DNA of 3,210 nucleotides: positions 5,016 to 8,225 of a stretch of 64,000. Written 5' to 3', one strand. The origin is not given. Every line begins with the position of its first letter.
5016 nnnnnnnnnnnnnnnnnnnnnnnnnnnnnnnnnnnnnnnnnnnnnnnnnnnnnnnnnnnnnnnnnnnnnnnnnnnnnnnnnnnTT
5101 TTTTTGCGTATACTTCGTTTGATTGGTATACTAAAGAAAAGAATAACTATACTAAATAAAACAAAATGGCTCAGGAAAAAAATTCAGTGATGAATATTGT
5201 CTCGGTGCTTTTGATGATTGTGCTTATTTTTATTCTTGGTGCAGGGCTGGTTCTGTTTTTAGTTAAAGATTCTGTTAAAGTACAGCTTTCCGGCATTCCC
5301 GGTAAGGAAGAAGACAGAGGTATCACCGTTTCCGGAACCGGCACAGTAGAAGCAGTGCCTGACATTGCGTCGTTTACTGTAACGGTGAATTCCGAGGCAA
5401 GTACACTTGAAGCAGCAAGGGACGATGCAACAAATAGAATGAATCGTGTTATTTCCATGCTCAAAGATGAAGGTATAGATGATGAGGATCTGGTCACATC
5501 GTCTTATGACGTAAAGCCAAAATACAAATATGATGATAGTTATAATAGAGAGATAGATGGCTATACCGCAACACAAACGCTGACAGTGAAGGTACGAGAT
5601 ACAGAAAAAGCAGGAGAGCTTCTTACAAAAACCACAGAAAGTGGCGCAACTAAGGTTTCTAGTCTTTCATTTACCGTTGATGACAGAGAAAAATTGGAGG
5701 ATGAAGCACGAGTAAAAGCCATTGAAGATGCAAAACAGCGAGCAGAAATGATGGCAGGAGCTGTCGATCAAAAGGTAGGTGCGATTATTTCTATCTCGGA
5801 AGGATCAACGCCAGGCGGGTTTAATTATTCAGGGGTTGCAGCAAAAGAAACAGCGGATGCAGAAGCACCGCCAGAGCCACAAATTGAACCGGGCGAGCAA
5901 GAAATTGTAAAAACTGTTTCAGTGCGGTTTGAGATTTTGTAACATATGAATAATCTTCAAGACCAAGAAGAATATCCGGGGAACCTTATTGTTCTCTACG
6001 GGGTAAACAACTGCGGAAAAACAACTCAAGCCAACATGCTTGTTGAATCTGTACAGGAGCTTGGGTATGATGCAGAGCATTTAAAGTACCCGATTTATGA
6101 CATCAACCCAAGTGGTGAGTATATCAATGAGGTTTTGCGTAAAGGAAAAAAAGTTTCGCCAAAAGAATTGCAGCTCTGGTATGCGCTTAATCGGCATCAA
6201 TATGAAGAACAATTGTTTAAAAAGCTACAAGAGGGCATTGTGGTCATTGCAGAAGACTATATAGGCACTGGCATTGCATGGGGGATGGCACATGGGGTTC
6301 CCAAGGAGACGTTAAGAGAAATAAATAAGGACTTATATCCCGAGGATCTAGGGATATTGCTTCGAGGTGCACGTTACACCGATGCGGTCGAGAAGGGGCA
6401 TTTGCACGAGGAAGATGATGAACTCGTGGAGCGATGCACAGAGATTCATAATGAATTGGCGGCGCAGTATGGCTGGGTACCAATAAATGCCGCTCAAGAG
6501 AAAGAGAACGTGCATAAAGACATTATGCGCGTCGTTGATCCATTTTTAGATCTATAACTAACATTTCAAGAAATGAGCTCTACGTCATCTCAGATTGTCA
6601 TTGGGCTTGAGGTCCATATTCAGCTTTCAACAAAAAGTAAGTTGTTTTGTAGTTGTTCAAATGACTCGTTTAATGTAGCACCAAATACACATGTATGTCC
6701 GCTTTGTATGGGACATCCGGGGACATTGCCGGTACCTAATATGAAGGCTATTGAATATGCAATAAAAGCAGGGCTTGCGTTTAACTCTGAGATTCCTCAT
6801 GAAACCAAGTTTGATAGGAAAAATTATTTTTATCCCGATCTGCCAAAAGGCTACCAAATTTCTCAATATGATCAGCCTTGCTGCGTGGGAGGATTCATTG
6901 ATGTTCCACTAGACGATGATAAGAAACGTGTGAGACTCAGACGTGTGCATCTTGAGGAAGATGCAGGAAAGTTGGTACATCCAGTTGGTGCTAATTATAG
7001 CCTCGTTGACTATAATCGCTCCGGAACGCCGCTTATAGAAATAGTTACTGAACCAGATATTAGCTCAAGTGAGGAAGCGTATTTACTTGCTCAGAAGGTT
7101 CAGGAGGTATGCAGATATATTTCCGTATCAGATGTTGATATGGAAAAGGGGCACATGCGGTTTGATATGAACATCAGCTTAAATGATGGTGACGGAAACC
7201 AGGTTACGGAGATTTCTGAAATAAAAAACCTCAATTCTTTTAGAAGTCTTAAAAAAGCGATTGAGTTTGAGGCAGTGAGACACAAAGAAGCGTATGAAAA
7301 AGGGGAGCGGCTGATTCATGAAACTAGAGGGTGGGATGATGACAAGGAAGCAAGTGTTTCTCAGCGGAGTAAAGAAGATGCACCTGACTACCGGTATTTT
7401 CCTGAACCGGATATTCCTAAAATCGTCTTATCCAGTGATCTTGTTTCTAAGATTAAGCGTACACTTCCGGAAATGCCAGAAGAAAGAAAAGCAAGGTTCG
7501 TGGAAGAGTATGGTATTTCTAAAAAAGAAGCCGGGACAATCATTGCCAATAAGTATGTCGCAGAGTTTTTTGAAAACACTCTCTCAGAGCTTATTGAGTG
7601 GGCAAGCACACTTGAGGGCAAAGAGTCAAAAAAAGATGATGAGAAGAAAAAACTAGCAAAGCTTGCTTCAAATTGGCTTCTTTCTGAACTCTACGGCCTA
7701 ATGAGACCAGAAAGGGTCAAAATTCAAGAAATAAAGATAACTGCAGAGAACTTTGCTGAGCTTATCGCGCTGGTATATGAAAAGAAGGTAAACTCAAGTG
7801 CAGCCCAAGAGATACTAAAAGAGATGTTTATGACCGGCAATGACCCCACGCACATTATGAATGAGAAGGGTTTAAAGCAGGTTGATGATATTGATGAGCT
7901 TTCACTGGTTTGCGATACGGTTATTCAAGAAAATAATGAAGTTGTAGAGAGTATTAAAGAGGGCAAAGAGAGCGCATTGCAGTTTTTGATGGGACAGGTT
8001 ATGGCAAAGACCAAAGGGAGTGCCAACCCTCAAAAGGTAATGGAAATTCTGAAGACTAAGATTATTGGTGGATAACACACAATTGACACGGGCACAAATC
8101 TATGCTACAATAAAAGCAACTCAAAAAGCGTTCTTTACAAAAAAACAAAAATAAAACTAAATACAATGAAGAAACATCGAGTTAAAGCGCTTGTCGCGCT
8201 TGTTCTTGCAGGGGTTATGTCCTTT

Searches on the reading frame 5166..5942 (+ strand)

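Call 61: search_protein_families(library=pfam, proteins=[window:5166-5942:+], max_evalue=0.001)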
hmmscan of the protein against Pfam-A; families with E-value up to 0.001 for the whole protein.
window:5166-5942:+ (258 aa): 1 family
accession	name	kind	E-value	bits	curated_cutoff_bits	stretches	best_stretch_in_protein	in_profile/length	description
PF04402.19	SIMPL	-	8.5e-58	196.4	25.2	1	53-255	1-205/205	Protein of unknown function (DUF541)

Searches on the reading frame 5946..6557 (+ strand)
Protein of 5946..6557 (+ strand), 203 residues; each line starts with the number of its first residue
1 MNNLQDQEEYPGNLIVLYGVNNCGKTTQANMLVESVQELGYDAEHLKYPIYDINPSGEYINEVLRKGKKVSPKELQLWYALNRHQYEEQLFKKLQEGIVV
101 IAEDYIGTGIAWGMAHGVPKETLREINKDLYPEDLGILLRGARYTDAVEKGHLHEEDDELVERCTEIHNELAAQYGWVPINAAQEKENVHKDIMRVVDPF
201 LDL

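Call 61: search_protein_families(library=pfam, proteins=[window:5946-6557:+], max_evalue=0.001)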
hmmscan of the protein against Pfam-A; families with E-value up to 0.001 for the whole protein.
window:5946-6557:+ (203 aa): 2 families
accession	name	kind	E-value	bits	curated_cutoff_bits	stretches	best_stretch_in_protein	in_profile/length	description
PF02223.23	Thymidylate_kin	-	2.4e-19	70.2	27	1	19-193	3-185/185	Thymidylate kinase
PF01637.24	ATPase_2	-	0.00021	21.6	33.2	1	9-68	17-69/225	ATPase domain predominantly from Archaea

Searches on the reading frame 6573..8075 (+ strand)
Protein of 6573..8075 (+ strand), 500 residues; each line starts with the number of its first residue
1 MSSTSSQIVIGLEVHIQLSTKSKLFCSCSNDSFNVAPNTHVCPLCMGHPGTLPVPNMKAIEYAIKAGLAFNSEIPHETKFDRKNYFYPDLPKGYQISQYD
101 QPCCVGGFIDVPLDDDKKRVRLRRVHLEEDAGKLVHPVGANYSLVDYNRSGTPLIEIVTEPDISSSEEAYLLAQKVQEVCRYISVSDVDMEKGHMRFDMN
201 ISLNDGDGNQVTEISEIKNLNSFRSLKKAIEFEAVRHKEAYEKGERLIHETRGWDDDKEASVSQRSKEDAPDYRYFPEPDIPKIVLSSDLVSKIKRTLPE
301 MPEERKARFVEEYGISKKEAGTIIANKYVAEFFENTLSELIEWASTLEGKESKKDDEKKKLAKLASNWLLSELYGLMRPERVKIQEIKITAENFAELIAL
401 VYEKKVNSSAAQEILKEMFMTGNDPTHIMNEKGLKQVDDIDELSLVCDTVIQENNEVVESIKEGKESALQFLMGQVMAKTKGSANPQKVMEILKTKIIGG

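Call 61: search_protein_families(library=pfam, proteins=[window:6573-8075:+], max_evalue=0.001)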
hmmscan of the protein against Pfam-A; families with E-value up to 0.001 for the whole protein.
window:6573-8075:+ (500 aa): 2 families
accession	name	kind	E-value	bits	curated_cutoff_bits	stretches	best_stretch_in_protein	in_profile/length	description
PF02934.20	GatB_N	-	3.6e-113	377.8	23.4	1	8-291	1-276/277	GatB/GatE catalytic domain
PF02637.23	GatB_Yqey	-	7.6e-42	143.1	27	1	359-497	10-148/148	GatB domain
